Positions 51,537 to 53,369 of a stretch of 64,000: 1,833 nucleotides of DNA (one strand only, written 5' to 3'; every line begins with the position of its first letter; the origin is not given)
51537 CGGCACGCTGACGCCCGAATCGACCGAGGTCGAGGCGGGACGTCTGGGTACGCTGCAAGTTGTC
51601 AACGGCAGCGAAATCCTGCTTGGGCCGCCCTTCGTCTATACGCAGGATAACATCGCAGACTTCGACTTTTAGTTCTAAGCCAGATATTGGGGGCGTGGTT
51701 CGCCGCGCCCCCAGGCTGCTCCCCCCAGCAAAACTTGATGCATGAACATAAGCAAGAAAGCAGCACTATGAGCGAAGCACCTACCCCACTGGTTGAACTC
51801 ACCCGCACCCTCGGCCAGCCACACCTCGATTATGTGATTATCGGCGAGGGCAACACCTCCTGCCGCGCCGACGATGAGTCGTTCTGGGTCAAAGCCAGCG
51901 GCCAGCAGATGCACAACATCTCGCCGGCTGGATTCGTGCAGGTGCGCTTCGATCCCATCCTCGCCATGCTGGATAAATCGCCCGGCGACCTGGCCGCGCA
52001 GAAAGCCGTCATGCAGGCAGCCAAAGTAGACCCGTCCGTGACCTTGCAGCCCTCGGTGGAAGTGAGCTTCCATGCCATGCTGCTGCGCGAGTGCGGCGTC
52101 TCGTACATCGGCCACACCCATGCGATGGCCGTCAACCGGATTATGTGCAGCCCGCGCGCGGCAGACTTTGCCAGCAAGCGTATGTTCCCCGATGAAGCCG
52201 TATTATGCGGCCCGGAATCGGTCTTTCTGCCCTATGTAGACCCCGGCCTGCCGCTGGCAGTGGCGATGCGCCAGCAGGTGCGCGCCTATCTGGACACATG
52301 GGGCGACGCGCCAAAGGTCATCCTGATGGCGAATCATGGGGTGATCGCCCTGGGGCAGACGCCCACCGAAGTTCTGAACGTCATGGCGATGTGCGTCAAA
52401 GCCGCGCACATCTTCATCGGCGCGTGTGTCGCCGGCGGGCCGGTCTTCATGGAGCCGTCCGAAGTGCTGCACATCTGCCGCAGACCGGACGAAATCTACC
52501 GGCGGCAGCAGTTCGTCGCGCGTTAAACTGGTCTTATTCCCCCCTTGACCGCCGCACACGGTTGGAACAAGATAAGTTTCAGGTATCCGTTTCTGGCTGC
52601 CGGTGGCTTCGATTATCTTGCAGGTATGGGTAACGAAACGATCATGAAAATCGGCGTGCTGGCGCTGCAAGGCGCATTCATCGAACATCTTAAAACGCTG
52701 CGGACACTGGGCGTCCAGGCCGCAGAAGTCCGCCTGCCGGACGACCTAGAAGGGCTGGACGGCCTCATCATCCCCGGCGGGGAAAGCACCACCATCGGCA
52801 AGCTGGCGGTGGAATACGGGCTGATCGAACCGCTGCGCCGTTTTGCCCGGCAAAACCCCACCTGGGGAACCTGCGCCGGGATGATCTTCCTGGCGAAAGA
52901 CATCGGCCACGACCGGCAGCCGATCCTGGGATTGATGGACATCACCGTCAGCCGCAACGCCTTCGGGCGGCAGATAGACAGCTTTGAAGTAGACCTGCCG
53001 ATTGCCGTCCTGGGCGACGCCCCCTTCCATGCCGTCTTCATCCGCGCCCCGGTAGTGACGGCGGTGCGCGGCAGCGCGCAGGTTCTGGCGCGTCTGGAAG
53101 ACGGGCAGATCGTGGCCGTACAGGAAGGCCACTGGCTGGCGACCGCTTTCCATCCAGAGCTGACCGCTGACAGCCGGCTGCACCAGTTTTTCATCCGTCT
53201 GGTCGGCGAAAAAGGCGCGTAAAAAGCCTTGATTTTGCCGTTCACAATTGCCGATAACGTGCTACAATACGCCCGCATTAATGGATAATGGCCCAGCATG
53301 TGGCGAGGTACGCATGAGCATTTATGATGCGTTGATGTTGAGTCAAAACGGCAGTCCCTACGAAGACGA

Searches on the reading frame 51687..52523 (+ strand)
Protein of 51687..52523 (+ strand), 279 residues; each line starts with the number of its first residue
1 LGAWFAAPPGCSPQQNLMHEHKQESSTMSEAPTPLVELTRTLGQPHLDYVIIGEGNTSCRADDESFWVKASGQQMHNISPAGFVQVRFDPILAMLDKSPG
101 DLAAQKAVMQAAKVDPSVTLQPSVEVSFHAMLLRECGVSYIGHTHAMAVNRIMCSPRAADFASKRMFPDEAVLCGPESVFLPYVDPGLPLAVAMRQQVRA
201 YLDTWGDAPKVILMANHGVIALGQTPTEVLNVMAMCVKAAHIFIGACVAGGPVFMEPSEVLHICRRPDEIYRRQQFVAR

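Call 11: search_protein_families(library=pfam, proteins=[window:51687-52523:+], max_evalue=0.001)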
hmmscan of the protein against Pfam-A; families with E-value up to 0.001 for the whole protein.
window:51687-52523:+ (279 aa): 1 family
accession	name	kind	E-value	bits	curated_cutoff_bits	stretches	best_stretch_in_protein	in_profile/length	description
PF00596.27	Aldolase_II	-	2.4e-19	70.4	22.2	1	36-243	4-182/183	Class II Aldolase and Adducin N-terminal domain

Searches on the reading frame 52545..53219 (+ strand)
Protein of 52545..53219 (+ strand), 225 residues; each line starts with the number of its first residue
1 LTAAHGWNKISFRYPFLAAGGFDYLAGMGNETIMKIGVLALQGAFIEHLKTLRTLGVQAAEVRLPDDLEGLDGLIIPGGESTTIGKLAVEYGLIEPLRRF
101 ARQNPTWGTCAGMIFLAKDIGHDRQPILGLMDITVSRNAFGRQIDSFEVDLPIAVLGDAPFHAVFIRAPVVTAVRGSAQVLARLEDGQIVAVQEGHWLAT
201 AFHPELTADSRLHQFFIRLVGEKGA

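Call 11: search_protein_families(library=pfam, proteins=[window:52545-53219:+], max_evalue=0.001)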
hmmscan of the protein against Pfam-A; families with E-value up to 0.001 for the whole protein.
window:52545-53219:+ (225 aa): 2 families
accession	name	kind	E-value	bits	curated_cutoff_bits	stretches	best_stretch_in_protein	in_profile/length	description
PF01174.25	SNO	-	5.7e-62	209.4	27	1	38-220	1-186/188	SNO glutamine amidotransferase family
PF07685.20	GATase_3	-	2e-06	28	27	1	49-138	16-118/196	CobB/CobQ-like glutamine amidotransferase domain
